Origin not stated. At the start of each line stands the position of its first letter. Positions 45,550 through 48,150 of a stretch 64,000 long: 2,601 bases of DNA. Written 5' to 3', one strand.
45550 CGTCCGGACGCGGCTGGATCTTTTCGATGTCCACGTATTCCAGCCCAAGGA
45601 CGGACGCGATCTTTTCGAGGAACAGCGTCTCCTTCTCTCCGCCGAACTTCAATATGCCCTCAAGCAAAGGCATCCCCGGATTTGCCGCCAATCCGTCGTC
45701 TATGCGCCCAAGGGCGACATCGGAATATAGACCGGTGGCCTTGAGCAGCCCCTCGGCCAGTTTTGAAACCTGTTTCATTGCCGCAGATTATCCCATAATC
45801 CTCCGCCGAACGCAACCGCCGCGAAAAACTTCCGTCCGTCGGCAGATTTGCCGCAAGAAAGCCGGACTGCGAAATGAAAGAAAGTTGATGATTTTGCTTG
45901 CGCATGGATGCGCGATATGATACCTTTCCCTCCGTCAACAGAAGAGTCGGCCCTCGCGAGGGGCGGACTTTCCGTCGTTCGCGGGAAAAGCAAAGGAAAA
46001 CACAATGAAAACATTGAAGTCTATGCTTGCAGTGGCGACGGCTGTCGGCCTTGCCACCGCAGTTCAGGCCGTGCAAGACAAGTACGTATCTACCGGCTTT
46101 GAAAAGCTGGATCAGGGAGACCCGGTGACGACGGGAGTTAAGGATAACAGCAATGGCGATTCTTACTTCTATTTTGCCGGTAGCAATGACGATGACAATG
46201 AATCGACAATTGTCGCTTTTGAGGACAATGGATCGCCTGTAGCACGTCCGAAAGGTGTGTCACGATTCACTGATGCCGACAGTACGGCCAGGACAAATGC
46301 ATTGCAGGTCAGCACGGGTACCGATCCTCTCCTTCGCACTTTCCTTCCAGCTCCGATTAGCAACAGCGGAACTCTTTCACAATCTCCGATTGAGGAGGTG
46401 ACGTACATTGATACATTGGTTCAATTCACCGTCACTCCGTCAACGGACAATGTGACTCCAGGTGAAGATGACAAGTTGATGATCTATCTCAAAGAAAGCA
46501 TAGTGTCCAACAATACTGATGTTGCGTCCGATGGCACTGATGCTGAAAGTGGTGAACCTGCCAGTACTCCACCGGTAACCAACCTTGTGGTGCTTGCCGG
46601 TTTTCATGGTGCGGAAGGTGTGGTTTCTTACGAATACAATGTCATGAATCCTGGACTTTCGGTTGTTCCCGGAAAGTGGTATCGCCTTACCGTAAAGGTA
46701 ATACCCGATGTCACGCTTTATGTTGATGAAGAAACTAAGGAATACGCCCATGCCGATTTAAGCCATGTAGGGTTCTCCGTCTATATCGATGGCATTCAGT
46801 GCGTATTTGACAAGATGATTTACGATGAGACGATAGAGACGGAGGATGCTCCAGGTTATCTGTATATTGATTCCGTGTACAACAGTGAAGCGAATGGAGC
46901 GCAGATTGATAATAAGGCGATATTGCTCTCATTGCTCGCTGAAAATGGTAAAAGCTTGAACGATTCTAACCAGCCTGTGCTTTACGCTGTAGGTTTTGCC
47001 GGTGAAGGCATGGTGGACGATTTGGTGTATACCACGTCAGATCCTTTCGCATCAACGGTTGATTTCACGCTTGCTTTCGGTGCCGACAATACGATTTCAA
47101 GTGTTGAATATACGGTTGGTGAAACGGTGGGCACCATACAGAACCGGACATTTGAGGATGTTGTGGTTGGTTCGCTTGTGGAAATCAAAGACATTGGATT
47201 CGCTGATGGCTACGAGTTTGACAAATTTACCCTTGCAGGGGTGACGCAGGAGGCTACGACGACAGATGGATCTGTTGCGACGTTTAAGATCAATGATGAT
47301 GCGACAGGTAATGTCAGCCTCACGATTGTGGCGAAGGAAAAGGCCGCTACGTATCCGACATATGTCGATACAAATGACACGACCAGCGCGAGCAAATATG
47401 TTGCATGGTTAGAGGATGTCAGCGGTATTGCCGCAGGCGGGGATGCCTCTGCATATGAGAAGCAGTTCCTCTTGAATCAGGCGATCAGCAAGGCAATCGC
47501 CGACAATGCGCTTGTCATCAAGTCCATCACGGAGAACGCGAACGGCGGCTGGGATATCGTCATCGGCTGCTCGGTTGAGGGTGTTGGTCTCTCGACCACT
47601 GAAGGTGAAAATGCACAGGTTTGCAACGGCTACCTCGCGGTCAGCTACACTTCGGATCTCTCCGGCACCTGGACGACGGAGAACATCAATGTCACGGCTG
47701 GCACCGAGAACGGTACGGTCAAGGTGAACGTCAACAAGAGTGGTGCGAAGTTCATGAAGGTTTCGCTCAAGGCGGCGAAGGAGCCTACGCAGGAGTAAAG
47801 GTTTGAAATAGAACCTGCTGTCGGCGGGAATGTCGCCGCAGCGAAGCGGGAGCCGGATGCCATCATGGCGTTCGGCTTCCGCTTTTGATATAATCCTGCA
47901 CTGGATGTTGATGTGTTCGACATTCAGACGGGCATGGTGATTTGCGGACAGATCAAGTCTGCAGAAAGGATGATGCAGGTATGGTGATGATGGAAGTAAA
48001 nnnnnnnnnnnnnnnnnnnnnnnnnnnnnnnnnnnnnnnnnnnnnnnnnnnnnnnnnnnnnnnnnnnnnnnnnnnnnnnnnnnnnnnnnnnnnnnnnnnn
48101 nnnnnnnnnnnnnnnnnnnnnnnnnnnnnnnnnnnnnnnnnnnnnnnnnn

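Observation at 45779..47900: Low-GC patch encoding a 597-aa secreted orphan protein, divergently placed next to an orphan GspE/PilB ATPase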

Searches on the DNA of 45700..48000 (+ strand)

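Call 30: search_rna_families(source=window, start=45700, end=48000, threshold=evalue, max_evalue=1)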
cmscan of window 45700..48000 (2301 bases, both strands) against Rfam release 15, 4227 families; matches with E-value up to 1: 0.
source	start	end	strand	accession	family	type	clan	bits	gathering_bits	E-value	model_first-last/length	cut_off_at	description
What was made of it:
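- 45934..46004 (+): Inferred 5' untranslated leader of about 71 nt. It starts with the invariant block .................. (45934-45951). There is no Rfam match (call 30).
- On Known cis-regulatory RNA family (Rfam 15): No match at E <= 1 in 45700-48000 (call 30).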

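Call 87: build_rna_model(alignment_id=A5, structure=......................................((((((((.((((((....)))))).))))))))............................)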
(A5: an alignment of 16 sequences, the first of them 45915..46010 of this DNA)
Model R1 built from alignment A5 (16 sequences, 100 columns); structure: as given.
model positions 96; base pairs 14; branch points 0; effective number of sequences 1.39; information 0.595 bits per position. Calibrated on 0.2 Mb of random sequence (short: E-values are rough).
structure used (alignment columns):
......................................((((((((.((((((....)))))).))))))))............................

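Call 88: search_with_rna_model(model_id=R1, sources=[window, L001, L004, L006, L007, L008, L009, L010, L011, L012, L013, L014, L015, L016, L017, L018, L019, L020, L021, L022, L024, L026, L027, L028], max_evalue=1)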
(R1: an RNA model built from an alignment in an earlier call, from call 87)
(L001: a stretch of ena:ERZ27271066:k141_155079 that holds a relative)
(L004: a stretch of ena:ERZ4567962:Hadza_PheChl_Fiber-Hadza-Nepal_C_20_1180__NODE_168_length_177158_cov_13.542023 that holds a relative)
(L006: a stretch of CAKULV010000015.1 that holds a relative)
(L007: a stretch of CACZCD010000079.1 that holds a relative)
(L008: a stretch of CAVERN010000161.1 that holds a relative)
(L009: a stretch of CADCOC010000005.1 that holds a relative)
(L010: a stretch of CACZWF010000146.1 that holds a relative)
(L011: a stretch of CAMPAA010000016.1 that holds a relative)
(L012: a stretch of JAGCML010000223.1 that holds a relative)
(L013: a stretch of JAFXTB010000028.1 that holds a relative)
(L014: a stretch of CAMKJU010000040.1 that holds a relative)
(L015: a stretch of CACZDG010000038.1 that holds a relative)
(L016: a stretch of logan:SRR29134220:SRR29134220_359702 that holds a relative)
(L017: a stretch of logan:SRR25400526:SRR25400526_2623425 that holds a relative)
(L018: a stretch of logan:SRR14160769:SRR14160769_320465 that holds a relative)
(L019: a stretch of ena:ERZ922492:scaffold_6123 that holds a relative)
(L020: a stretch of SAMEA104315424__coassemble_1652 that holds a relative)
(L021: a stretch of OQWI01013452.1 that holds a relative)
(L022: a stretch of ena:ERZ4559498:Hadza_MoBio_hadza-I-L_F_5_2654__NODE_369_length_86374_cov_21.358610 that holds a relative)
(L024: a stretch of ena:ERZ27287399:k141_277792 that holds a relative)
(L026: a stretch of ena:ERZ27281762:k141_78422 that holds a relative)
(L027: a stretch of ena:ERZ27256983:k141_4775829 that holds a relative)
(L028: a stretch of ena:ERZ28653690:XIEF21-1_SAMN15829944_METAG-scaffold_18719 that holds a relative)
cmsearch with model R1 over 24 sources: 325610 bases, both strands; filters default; matches with E-value up to 1: 25.
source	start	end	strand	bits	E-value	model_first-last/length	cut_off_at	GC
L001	10013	10108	+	116.3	6.1e-23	1-96/96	no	0.51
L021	1387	1482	-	114.7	1.4e-22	1-96/96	no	0.48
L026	7911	8006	+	114.7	1.4e-22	1-96/96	no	0.48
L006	9911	10006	+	114.2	1.8e-22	1-96/96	no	0.49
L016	114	209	+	113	3.3e-22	1-96/96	no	0.48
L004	9911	10006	+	112.3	4.6e-22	1-96/96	no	0.5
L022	9911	10006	+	111.8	6e-22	1-96/96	no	0.52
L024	1196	1291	+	111.8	6e-22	1-96/96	no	0.52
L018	762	856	+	111.4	7.3e-22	1-96/96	no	0.52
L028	1409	1505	+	111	9e-22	1-96/96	no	0.43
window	45916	46010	+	111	9.1e-22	1-96/96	no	0.53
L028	3544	3640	+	110.1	1.4e-21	1-96/96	no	0.44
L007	1734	1830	+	109.8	1.7e-21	1-96/96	no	0.46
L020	3264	3359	-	109.5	1.9e-21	1-96/96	no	0.5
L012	499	595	+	108.2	3.7e-21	1-96/96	no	0.45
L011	9910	10006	+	104.2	2.9e-20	1-96/96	no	0.49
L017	937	1031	+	103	5.2e-20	1-96/96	no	0.53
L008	2724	2819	+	100.5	1.9e-19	1-96/96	no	0.53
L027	2596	2693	+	90.1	3.8e-17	1-96/96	no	0.46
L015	9792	9892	+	35.3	4.8e-05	1-96/96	no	0.51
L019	2572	2669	+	34.2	8.3e-05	1-96/96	no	0.5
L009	9525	9622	+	31.9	0.00027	1-96/96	no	0.52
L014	9498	9595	+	31.9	0.00027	1-96/96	no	0.52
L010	360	458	+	31.4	0.00035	1-96/96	no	0.53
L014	15329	15423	+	17.6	0.4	1-96/96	no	0.49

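Call 89: search_with_rna_model(model_id=R1, sources=[window, L001, L004, L006, L007, L008, L009, L010, L011, L012, L015, L017, L019, L022, L027, L028], max_evalue=0.001, make_alignment=true, show_alignments=0)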
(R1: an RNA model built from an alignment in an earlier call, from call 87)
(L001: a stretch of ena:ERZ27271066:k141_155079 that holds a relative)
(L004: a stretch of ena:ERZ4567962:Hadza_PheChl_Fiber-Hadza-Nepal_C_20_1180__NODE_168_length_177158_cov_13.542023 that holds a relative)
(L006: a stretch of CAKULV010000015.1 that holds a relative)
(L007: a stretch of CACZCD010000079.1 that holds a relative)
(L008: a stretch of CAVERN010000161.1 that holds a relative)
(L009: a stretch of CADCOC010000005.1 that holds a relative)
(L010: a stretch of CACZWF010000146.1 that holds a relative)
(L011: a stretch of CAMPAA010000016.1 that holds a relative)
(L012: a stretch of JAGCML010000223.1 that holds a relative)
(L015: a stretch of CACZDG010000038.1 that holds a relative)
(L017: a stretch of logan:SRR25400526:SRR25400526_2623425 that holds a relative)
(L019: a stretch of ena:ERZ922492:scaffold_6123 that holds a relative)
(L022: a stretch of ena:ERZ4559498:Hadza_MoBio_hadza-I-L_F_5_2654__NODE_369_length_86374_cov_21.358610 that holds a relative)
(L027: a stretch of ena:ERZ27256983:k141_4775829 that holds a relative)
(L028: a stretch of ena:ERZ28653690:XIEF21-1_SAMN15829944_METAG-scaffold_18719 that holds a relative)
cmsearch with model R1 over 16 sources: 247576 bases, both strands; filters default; matches with E-value up to 0.001: 17.
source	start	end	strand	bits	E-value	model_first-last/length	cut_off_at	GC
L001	10013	10108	+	116.3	4.7e-23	1-96/96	no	0.51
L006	9911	10006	+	114.2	1.3e-22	1-96/96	no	0.49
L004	9911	10006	+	112.3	3.5e-22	1-96/96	no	0.5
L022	9911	10006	+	111.8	4.6e-22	1-96/96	no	0.52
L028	1409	1505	+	111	6.8e-22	1-96/96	no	0.43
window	45916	46010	+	111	6.9e-22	1-96/96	no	0.53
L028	3544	3640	+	110.1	1.1e-21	1-96/96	no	0.44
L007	1734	1830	+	109.8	1.3e-21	1-96/96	no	0.46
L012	499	595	+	108.2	2.8e-21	1-96/96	no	0.45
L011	9910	10006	+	104.2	2.2e-20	1-96/96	no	0.49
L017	937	1031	+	103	4e-20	1-96/96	no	0.53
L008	2724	2819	+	100.5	1.4e-19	1-96/96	no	0.53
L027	2596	2693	+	90.1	2.9e-17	1-96/96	no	0.46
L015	9792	9892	+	35.3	3.6e-05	1-96/96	no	0.51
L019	2572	2669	+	34.2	6.3e-05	1-96/96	no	0.5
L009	9525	9622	+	31.9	0.00021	1-96/96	no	0.52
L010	360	458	+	31.4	0.00026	1-96/96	no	0.53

Alignment A6: 17 matches aligned to the model, 119 columns, each read 5' to 3' on its own strand. Consensus structure (alignment columns), stored with it:
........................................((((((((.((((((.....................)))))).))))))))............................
